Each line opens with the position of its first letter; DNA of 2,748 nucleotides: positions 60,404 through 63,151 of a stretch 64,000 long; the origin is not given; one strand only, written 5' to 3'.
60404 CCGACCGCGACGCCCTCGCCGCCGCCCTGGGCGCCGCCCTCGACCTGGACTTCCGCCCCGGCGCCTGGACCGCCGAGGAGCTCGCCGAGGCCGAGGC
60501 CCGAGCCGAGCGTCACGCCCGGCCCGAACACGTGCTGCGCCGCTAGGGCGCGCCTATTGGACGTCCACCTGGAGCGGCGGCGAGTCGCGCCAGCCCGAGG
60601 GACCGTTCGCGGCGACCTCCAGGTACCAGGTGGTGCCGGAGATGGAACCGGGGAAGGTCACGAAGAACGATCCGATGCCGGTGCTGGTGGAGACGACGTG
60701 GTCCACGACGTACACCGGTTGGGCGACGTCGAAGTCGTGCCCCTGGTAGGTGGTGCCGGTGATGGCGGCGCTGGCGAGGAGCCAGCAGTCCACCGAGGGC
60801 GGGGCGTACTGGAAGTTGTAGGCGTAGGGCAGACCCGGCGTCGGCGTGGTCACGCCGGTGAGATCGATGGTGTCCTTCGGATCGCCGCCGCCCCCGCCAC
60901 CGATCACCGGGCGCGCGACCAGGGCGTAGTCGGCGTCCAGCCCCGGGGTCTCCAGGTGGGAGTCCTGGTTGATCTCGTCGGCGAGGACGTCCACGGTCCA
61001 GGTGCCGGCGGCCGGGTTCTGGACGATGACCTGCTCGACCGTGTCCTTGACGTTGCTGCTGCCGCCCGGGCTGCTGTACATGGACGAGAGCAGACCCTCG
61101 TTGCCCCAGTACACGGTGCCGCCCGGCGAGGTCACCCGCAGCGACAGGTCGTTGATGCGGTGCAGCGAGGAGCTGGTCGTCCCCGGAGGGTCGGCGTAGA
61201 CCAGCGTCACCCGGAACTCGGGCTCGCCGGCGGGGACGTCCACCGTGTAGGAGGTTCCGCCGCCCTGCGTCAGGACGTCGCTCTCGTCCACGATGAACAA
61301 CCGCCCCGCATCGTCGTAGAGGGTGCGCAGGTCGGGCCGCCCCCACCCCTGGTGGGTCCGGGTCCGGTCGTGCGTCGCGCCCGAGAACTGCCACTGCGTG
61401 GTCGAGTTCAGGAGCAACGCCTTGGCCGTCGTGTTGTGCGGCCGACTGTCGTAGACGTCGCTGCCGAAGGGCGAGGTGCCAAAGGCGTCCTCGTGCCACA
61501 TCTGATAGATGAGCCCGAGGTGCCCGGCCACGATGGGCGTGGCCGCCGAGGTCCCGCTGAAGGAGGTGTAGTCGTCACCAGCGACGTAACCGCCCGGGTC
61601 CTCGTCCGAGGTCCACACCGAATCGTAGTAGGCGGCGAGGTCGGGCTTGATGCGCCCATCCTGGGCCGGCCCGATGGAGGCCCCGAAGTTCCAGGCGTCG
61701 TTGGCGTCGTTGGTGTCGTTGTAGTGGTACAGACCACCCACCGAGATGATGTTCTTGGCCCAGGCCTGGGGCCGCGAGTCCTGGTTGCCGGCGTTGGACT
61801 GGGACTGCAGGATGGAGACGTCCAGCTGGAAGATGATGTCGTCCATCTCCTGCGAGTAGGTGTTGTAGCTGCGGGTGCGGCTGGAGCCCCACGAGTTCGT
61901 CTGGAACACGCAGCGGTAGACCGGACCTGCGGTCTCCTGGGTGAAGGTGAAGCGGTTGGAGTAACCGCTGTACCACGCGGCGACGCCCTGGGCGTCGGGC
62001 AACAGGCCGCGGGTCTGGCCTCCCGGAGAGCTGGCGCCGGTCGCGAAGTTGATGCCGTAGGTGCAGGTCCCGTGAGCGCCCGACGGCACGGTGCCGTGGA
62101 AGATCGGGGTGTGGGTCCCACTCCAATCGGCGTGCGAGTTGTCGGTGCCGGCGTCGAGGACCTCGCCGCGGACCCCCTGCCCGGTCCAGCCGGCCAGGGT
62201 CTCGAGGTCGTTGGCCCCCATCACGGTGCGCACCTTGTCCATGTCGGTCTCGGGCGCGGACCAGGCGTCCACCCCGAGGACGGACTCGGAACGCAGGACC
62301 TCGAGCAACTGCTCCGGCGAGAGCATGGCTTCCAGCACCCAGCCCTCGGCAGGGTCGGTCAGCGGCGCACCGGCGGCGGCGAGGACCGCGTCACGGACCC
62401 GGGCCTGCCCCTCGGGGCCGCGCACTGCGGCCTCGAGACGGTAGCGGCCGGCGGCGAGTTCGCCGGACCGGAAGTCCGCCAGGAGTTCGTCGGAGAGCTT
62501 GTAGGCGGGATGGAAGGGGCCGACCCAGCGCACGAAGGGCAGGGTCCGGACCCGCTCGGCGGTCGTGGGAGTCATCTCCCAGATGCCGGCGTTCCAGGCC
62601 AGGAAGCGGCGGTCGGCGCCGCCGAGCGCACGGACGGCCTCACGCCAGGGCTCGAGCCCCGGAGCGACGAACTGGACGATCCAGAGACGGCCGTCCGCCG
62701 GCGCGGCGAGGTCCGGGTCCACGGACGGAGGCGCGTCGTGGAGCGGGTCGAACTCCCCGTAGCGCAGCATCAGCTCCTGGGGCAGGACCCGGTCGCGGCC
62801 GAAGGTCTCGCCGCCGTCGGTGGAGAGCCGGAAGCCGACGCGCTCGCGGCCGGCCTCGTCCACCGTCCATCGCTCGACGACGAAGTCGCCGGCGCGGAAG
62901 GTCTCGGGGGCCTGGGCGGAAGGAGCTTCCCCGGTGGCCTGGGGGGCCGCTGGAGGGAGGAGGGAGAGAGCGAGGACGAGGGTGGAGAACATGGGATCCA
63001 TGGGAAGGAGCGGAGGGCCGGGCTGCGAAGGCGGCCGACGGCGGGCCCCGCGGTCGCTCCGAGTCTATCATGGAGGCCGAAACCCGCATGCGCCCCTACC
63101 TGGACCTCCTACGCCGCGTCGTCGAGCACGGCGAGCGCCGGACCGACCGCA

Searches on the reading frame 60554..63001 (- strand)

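Call 41: search_protein_families(library=pfam, proteins=[window:60554-63001:-], max_evalue=0.001)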
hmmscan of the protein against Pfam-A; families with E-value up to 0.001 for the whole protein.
window:60554-63001:- (815 aa): 2 families
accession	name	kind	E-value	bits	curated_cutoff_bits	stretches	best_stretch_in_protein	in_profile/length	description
PF00082.27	Peptidase_S8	-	2.5e-12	47.1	21.8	1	281-554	8-288/288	Subtilase family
PF04151.21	PPC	-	0.0007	20.8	25.9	0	584-672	4-68/70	Bacterial pre-peptidase C-terminal domain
